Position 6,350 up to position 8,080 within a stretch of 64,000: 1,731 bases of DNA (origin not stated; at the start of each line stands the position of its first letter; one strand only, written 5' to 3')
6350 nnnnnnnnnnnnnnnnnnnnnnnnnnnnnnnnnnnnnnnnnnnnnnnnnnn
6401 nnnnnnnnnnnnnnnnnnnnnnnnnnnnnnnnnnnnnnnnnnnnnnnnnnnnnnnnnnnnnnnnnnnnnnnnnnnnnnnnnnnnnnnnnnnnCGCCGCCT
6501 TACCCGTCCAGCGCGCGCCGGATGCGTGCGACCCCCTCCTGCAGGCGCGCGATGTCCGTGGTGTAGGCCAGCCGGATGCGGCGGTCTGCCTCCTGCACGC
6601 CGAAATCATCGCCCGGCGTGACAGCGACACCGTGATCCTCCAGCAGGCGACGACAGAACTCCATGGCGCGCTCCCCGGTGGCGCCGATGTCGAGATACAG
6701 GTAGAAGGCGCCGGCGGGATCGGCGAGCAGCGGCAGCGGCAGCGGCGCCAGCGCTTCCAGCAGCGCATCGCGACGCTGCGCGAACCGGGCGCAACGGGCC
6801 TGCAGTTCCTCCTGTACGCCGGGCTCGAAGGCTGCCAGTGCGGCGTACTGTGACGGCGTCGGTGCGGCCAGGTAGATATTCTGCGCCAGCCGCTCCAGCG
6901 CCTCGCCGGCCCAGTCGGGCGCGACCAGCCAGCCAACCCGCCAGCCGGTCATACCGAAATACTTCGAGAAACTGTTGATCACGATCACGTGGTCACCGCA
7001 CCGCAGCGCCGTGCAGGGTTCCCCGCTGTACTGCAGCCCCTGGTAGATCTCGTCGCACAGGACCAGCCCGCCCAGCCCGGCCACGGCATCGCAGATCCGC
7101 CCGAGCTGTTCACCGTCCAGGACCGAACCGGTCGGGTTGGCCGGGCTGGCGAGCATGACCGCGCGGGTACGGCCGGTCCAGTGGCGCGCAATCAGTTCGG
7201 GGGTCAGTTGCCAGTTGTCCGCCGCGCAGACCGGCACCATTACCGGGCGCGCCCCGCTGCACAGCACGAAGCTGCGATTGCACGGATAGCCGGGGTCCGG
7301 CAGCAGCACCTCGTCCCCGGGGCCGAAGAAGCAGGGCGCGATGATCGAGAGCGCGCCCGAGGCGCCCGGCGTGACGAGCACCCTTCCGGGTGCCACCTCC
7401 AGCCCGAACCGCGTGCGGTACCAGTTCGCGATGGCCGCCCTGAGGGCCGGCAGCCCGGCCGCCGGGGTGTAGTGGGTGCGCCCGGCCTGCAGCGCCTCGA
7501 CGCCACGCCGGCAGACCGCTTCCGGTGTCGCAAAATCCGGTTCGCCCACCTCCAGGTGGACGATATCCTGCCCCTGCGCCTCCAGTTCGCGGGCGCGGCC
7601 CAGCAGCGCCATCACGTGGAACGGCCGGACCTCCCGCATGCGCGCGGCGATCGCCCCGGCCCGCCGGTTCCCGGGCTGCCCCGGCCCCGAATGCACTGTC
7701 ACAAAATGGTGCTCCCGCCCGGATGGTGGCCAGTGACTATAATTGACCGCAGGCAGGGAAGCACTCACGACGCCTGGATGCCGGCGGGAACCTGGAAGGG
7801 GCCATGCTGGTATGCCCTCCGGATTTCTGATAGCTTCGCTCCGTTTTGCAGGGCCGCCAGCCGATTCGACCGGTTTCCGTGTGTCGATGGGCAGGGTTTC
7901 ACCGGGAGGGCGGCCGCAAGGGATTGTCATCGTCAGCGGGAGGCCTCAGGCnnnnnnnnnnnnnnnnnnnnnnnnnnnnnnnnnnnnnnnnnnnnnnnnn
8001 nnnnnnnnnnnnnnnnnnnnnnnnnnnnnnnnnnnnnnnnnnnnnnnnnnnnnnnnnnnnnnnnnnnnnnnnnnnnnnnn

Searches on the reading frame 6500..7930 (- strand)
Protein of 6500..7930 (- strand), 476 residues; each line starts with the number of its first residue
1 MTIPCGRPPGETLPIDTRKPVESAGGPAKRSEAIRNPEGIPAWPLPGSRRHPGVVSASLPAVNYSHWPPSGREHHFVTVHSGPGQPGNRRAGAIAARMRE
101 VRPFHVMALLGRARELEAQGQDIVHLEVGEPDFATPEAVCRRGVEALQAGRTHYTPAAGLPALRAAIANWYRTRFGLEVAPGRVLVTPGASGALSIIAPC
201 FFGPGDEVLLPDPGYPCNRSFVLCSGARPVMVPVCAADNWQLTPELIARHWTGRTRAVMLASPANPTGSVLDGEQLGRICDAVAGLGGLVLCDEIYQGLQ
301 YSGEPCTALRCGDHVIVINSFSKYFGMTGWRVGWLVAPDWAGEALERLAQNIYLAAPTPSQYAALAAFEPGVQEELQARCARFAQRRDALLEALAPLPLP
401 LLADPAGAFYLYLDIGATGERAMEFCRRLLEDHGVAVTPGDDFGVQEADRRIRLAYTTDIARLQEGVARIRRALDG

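Call 3: search_protein_families(library=pfam, proteins=[window:6500-7930:-], max_evalue=0.01)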
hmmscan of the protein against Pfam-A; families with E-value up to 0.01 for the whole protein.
window:6500-7930:- (476 aa): 4 families
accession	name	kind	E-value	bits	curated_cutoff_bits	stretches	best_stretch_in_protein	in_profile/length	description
PF00155.27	Aminotran_1_2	-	2.1e-64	218.4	19.7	1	122-470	2-361/361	Aminotransferase class I and II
PF01041.23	DegT_DnrJ_EryC1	-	8.1e-07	29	19.8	1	201-282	60-137/360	DegT/DnrJ/EryC1/StrS aminotransferase family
PF01053.26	Cys_Met_Meta_PP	-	0.0002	20.5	27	1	179-326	66-201/381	Cys/Met metabolism PLP-dependent enzyme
PF00266.25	Aminotran_5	-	0.00029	20.4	21.5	1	182-293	62-175/371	Aminotransferase class-V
